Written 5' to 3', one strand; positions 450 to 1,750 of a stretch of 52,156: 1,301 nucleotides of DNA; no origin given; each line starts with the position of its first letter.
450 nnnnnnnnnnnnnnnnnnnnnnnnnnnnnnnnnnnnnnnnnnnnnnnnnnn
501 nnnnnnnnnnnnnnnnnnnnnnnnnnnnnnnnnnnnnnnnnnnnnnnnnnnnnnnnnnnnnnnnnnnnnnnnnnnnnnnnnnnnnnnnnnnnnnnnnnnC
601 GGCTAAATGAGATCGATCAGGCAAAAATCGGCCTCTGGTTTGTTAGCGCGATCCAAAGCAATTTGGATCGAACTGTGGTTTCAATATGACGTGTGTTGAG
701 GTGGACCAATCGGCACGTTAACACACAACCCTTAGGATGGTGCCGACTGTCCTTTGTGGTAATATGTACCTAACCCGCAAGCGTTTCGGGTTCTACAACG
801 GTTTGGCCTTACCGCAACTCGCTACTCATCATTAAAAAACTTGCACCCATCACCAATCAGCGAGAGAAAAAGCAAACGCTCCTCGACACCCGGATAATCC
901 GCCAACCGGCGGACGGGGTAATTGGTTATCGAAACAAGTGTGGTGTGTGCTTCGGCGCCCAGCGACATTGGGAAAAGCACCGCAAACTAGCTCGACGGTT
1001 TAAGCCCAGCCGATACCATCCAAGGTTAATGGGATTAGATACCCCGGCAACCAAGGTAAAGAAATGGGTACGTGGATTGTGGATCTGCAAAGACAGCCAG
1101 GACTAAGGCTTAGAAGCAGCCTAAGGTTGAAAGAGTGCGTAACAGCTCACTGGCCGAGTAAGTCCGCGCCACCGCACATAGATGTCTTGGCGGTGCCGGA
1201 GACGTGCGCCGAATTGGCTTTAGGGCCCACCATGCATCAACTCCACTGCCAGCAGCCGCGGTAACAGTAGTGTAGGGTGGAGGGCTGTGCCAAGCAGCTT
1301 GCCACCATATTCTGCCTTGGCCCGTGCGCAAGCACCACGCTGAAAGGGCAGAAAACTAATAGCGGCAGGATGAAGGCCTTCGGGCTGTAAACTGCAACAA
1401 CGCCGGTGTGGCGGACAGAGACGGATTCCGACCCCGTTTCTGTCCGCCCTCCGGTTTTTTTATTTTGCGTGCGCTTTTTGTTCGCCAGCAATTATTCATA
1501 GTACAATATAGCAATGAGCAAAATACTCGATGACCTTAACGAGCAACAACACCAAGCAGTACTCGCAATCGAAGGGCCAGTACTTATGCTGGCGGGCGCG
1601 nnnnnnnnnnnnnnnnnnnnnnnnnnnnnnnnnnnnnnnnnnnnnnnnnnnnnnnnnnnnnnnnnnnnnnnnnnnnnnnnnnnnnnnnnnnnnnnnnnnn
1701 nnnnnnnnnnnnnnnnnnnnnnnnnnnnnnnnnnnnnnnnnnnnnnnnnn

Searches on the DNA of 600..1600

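Call 95: search_rna_families(source=window, start=600, end=1600, threshold=evalue, max_evalue=0.1)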
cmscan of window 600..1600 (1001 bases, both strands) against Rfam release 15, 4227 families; matches with E-value up to 0.1: 1.
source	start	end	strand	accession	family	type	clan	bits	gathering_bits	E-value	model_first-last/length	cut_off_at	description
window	1075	1170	+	RF02541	LSU_rRNA_bacteria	Gene; rRNA;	CL00112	67.4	50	1.7e-19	1071-1165/2925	no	Bacterial large subunit ribosomal RNA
